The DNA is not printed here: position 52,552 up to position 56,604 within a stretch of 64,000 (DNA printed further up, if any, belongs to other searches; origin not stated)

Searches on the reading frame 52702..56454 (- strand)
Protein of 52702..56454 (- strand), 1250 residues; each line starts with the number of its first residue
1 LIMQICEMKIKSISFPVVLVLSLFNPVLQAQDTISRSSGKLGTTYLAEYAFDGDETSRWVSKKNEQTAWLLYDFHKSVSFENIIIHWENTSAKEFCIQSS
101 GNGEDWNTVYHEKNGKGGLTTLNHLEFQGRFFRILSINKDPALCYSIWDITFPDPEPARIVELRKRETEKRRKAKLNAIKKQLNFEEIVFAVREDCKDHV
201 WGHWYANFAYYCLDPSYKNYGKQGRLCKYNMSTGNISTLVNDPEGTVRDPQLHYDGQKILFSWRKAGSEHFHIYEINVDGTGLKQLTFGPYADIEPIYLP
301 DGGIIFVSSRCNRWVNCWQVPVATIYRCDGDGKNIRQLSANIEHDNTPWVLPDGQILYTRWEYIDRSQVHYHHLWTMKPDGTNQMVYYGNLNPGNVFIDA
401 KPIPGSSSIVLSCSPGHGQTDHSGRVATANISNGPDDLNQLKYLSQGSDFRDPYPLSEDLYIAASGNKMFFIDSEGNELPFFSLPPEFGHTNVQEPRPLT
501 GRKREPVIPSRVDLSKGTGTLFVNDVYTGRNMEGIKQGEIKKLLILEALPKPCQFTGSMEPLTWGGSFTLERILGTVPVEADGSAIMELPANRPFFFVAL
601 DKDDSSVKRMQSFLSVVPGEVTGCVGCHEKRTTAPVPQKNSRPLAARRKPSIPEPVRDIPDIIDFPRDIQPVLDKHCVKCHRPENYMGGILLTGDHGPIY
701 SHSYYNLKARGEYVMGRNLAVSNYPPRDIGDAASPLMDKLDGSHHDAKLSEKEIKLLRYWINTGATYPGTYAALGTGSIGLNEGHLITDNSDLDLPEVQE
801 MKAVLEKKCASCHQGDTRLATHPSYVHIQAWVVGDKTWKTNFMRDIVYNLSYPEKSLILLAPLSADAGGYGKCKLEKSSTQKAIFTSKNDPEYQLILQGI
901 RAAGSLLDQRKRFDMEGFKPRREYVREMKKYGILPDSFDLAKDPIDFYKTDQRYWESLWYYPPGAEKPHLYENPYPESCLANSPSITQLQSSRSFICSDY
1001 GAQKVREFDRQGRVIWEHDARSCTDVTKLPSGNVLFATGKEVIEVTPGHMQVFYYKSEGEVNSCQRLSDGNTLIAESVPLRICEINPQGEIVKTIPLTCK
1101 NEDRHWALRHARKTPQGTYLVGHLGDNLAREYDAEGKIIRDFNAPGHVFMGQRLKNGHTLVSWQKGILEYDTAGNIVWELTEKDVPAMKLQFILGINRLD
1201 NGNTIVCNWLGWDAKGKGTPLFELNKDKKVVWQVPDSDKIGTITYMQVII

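Call 6: search_protein_families(library=pfam, proteins=[window:52702-56454:-])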
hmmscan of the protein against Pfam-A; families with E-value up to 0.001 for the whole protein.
window:52702-56454:- (1250 aa): 8 families
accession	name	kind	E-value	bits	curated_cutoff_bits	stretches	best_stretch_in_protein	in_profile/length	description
PF18582.6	HZS_alpha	-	3.8e-19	69.5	26.6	1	538-629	1-98/98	Hydrazine synthase alpha subunit middle domain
PF00754.31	F5_F8_type_C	-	3.6e-15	56.7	28.2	1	38-138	6-114/127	F5/8 type C domain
PF22633.2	F5_F8_type_C_2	-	4.6e-13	50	27.8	1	49-134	1-91/91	NedA-like, galactose-binding domain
PF22701.2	Mala_s_1-like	-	1.1e-11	45.4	27.5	1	1031-1209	9-195/195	Mal s 1 allergenic protein-like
PF14376.11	Haem_bd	-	1.3e-05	25.6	27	0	794-831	27-63/133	Haem-binding domain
PF13442.11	Cytochrome_CBB3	-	5.4e-05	23.9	27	0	797-825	2-27/68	Cytochrome C oxidase, cbb3-type, subunit III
PF00034.26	Cytochrom_C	-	0.00045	21.9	21.3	0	802-825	5-30/90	Cytochrome c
PF07676.18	PD40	-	0.001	19.4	20.9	0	283-310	1-29/38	WD40-like Beta Propeller Repeat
